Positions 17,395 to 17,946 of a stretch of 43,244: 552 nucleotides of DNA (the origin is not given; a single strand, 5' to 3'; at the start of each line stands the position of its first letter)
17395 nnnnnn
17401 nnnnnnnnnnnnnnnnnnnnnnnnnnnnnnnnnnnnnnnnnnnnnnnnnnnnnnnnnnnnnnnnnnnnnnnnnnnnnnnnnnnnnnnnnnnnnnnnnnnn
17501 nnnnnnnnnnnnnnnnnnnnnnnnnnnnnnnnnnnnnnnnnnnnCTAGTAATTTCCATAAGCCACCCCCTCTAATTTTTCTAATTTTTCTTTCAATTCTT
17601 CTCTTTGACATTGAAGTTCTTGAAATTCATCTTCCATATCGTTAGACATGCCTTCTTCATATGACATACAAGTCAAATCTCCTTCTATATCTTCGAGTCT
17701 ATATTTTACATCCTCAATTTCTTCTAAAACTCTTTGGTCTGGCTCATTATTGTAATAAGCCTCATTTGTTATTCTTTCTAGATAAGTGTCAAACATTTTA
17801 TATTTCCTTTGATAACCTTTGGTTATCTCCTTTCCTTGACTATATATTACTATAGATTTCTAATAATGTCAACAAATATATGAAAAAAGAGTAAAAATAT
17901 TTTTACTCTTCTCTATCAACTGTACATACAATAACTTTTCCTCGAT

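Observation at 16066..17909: Self-contained early unit: acidic protein, MazF/PemK-fold protein and orphan C5-methyltransferase behind their own promoter and palindromic operator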

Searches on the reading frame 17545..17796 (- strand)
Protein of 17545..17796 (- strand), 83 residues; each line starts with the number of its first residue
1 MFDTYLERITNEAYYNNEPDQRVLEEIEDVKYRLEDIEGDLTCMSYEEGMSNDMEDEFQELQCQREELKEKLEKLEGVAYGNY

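Call 3: search_protein_families(library=pfam, proteins=[window:17545-17796:-], max_evalue=1)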
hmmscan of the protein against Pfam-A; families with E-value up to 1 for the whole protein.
window:17545-17796:- (83 aa): 7 families
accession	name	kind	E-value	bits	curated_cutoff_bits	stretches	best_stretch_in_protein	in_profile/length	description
PF13851.11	GAS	-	0.0019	18.1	32.3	1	6-76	49-119/200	Growth-arrest specific micro-tubule binding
PF15188.11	CCDC-167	-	0.0065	17.1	27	1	22-76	8-62/84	Coiled-coil domain-containing protein 167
PF10372.14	CdaS_N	-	0.034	14.7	27.2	0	28-79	12-57/69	Diadenylate cyclase CdaS, N-terminal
PF08807.15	DUF1798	-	0.043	14.4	25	1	6-40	73-107/108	Bacterial domain of unknown function (DUF1798)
PF01920.25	Prefoldin_2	-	0.043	14.2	27.6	1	52-79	72-99/106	Prefoldin subunit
PF08663.15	HalX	-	0.068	14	23.2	0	56-75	35-54/68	HalX domain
PF16326.10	ABC_tran_CTD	-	0.21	12.3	32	1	21-76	7-61/69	ABC transporter C-terminal domain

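Call 4: search_protein_families(library=phrogs, proteins=[window:17545-17796:-], max_evalue=0.1)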
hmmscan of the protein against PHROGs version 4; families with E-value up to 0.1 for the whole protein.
window:17545-17796:- (83 aa): 5 families
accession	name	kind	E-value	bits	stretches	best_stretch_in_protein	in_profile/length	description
phrog_12444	-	unknown function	0.00079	20.4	1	45-76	3-33/63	-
phrog_17180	-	unknown function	0.017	16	1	15-78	88-152/161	-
phrog_3550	-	unknown function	0.059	14.7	0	58-76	4-22/79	-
phrog_5553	-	unknown function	0.064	14.5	0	23-74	19-67/114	-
phrog_36427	-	unknown function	0.089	12.9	1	19-74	121-176/367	-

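Call 19: find_homologous_proteins(query=window:17545-17796:-, max_evalue=0.01)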
Query window:17545-17796:- (83 aa): 38 proteins with E <= 0.01 among 38 candidates.
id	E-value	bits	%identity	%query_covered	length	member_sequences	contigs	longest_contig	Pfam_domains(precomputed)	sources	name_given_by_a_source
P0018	1.6e-46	173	100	100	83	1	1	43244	-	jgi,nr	jgi:U3 small nucleolar ribonucleoprotein component|nr:MAG TPA: hypothetical protein [Caudoviricetes 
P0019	8.3e-40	152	90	100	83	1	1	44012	-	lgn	-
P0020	2.3e-37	144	87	99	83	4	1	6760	-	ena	-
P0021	3.6e-37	143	87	99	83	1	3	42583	-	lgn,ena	-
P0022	1.5e-36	141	90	95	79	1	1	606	-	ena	-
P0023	5.6e-36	139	82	100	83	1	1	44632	-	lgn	-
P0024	7.1e-36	139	83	99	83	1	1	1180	-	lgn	-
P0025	1.3e-35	138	86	100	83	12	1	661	-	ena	-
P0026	4.4e-35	137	84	99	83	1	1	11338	-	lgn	-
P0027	5.2e-35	136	81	100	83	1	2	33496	-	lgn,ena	-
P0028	2.0e-34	135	84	99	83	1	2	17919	-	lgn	-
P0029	3.0e-33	131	78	100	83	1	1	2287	-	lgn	-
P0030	1.4e-32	129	84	99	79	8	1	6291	-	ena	-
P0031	3.3e-32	127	82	99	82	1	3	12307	-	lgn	-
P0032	1.9e-30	122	77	99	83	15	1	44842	-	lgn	-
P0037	3.0e-28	115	73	99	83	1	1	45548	-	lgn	-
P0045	2.4e-24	102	61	67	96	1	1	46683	-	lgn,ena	-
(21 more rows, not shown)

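Call 46: search_protein_families(library=ncbifam, proteins=[window:17545-17796:-], max_evalue=0.1)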
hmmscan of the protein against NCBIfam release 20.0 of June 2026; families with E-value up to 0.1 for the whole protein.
window:17545-17796:- (83 aa): 4 families
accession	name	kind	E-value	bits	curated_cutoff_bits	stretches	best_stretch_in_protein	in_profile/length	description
NF045487.1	ASRP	equivalog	0.0049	15.5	300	1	25-76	125-176/593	archaea-specific SMC-related protein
NF047515.1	SpiroCoCo_C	equivalog_domain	0.024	13.8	125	1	25-76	66-117/313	SpiroCoCo family coiled-coil protein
NF033737.1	Amm_Lyn_leader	domain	0.053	13.6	30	0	24-38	4-18/27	ammosamide/lymphostin RiPP family protein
NF052504.1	sll1863_fam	domain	0.065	13.5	35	0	45-76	29-60/93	sll1863 family stress response protein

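Call 47: search_protein_families(library=padloc, proteins=[window:17545-17796:-], max_evalue=0.1)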
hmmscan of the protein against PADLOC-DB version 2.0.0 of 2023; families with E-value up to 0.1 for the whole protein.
window:17545-17796:- (83 aa): 2 families
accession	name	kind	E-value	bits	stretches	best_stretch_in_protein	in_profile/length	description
PDLC03841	LeoBC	-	0.005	14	1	7-77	279-352/601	-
PDLC03859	LmuB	-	0.027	11.7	1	20-76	410-462/611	-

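Call 73: predict_structure(alignment_id=A6)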
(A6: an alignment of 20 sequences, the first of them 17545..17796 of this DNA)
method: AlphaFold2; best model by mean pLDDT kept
length: 83 residues; sequences in the alignment: 20
mean_pLDDT: 78.6   pTM: 0.59
mean pLDDT of the five models: 78.6, 77.0, 76.9, 76.6, 76.0
residues with pLDDT >= 90: 29; 70-90: 31; 50-70: 16; < 50: 7
segments of 3 or more residues with pLDDT < 50: 11-15
pLDDT, mean of each block of 10 residues (from residue 1): 54 56 88 93 81 86 94 86 52
secondary structure, 60 per line:
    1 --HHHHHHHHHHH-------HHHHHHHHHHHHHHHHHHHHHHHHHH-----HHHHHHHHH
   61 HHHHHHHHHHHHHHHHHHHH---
elements in order: H3-13 H21-46 H52-80
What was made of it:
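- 17545..17796 (-): 83-aa acidic protein (pI 4.05, net charge -17.5). Predicted short N-terminal helix plus a helical hairpin. Function unknown. AF2 pLDDT 78.6, helices 21-46 and 52-80 (call 73).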

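Call 77: fold_search(model_id=the predicted structure, library=pdb)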
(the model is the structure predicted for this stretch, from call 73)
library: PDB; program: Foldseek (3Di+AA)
matches with E <= 10: 215; with E <= 0.001: 0
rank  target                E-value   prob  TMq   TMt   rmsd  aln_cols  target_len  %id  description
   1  8th8_H                5.5e-01  0.92  0.65  0.08   4.0        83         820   19  Linker domain of Nexin-dynein regulatory complex from Tetrahymena thermophila (released 2023-09-20)
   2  6dmp_MODEL_1_A        1.1e+00  0.91  0.63  0.68   3.2        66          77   18  De Novo Design of a Protein Heterodimer with Specificity Mediated by Hydrogen Bond Networks (released 2018-12-19)
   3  3auy_A                1.3e+00  0.92  0.58  0.14   3.2        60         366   27  Crystal structure of Rad50 bound to ADP (released 2011-05-25)
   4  5j0k_B                1.6e+00  0.25  0.38  0.41   4.5        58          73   26  De novo design of protein homo-oligomers with modular hydrogen bond network-mediated specificity (released 2016-05-25)
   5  3plt_A                1.6e+00  0.20  0.38  0.19   4.7        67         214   15  Crystal structure of Lsp1 from Saccharomyces cerevisiae (released 2011-06-22)
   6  8g2z_1V               1.7e+00  0.63  0.59  0.20   5.2        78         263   13  48-nm doublet microtubule from Tetrahymena thermophila strain CU428 (released 2023-06-14)
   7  9e2g_2G               1.8e+00  0.77  0.58  0.29   2.0        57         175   24  Cryo-EM structure of 48 nm repeat of microtubule doublet from T. brucei flagellum (released 2025-03-12)
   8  5j0k_A                1.9e+00  0.85  0.57  0.64   1.5        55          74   33  De novo design of protein homo-oligomers with modular hydrogen bond network-mediated specificity (released 2016-05-25)
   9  4ijj_A                1.9e+00  0.69  0.61  0.40   3.2        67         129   22  Structure of transcription factor DksA2 from Pseudomonas aeruginosa (released 2013-02-27)
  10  8otz_B5               1.9e+00  0.66  0.64  0.23   5.5        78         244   17  48-nm repeat of the native axonemal doublet microtubule from bovine sperm (released 2023-11-22)
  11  7qen_B                1.9e+00  0.23  0.38  0.11   4.5        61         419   16  S.c. Condensin core in DNA- and ATP-bound state (released 2022-06-15)
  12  2c5k_T                2.1e+00  0.14  0.34  0.32  14.4        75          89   21  N-terminal domain of tlg1 complexed with N-terminus of vps51 (released 2006-01-25)
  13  2q0o_C                2.5e+00  0.20  0.39  0.38   4.1        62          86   14  Crystal structure of an anti-activation complex in bacterial quorum sensing (released 2007-09-25)
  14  5vr3                  2.7e+00  0.80  0.56  0.77   1.8        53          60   13  Crystal structure of the BRS domain of BRAF (released 2018-02-14)
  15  7cbv_A                2.7e+00  0.51  0.61  0.32   8.5        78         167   15  Crystal structure of the transcriptional regulator PadR from Bacillus subtilis (space group H32) (released 2021-04-21)
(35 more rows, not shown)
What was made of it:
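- On Type II MazEF/PemIK toxin-antitoxin module: It is a generic helical hairpin (calls 73, 77).
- The best Foldseek hit has E 0.55 and is a generic coiled coil (call 77).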

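Call 87: find_encoding_contigs(protein=P0037, flank=2500, max_places=2)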
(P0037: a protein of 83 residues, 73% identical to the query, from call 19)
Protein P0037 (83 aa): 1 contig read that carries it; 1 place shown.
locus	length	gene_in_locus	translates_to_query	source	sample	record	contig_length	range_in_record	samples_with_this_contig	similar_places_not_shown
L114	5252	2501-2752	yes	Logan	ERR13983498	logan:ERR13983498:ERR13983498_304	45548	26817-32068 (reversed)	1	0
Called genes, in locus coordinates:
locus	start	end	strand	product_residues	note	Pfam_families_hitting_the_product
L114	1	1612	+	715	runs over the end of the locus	PF09250:Prim-Pol, PF08706:D5_N (faint), PF08708:PriCT_1, PF02257:RFX_DNA_binding (faint), PF19263:DUF5906, PF03288:Pox_D5 (weak)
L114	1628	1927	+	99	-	-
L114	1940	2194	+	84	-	-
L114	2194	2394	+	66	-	-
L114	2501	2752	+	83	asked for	-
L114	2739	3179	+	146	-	-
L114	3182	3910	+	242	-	PF01555:N6_N4_Mtase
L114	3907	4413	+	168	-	PF06725:3D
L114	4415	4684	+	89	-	-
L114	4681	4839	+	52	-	-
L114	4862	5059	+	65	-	-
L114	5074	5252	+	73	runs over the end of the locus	-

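Call 88: find_encoding_contigs(protein=P0045, flank=2500, max_places=2)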
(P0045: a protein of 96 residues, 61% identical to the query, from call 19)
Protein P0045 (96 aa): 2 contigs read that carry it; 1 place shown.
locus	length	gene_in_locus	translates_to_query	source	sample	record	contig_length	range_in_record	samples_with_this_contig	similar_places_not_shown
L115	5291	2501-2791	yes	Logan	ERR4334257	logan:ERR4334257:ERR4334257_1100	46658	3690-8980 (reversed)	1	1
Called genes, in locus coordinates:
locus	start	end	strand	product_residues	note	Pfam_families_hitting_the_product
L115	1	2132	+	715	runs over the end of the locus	PF09250:Prim-Pol, PF08706:D5_N (faint), PF08708:PriCT_1, PF02257:RFX_DNA_binding (faint), PF19263:DUF5906, PF03288:Pox_D5 (weak)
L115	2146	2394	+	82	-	-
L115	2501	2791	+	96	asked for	-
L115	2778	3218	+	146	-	-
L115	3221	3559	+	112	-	PF01555:N6_N4_Mtase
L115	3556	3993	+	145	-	PF01555:N6_N4_Mtase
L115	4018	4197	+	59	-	-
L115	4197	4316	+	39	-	-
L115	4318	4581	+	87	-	-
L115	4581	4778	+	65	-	-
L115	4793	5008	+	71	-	-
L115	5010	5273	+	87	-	-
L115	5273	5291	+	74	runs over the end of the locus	-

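Call 89: find_encoding_contigs(protein=P0023, flank=2500, max_places=2)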
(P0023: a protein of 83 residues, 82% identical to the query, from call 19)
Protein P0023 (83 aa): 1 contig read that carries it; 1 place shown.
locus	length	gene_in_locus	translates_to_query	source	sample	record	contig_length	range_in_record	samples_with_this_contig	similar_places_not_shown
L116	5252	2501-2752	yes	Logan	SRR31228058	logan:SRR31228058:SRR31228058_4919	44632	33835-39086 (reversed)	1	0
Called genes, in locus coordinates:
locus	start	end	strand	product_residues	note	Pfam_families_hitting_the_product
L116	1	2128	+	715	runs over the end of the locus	PF09250:Prim-Pol, PF08706:D5_N (faint), PF08708:PriCT_1, PF02257:RFX_DNA_binding (faint), PF19263:DUF5906, PF03288:Pox_D5 (weak)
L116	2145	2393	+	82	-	-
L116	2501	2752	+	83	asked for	-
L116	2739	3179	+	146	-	-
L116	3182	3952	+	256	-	PF01555:N6_N4_Mtase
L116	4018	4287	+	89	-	-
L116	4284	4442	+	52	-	-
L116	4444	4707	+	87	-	-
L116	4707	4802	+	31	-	-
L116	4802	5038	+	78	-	-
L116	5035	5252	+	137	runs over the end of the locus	-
